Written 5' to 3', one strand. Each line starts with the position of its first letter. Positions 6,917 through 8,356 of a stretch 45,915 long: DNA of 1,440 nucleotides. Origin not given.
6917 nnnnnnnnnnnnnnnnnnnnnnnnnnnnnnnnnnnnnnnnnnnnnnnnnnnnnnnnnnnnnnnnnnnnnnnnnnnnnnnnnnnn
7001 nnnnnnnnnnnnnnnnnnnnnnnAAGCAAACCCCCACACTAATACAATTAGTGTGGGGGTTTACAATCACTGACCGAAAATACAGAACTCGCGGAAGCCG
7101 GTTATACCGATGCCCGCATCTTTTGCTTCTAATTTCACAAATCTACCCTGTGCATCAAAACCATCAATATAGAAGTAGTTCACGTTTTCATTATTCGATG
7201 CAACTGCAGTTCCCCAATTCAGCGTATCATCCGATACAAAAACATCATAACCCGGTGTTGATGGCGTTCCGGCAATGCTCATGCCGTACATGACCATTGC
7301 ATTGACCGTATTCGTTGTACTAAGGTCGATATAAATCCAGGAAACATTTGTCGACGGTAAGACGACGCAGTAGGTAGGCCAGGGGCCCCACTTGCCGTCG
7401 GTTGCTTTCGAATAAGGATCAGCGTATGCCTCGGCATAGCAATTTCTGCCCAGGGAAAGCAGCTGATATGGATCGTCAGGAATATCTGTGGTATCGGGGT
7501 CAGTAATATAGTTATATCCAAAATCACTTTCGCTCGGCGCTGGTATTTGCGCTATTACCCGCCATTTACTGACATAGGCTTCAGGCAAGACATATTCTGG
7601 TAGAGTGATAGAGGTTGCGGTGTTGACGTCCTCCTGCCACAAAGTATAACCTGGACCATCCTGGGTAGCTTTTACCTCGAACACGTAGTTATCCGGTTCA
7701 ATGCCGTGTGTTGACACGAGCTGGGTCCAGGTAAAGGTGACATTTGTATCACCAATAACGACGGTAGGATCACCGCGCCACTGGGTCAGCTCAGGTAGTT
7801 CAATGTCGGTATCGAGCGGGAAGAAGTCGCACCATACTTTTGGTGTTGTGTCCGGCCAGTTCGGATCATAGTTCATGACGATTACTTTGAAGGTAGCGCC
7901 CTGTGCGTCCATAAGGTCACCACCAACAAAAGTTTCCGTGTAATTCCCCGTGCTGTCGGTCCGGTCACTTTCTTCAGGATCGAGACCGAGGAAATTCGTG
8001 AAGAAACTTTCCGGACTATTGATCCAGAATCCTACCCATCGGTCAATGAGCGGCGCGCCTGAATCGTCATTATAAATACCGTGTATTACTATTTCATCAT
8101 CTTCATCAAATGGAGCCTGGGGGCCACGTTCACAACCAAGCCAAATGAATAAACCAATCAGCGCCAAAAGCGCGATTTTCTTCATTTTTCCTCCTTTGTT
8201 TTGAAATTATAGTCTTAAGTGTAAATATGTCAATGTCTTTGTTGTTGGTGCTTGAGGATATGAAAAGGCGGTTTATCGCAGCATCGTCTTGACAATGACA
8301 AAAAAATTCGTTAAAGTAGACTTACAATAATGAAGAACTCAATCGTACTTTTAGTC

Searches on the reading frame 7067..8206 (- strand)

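Call 85: search_protein_families(library=pfam, proteins=[window:7067-8206:-], max_evalue=0.001)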
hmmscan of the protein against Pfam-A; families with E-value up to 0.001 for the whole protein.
window:7067-8206:- (379 aa): 2 families
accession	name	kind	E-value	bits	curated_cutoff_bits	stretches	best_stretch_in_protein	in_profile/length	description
PF00754.31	F5_F8_type_C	-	1.2e-08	35.6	28.2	1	264-364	13-117/127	F5/8 type C domain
PF22633.2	F5_F8_type_C_2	-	3.1e-07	31.3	27.8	1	267-359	1-91/91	NedA-like, galactose-binding domain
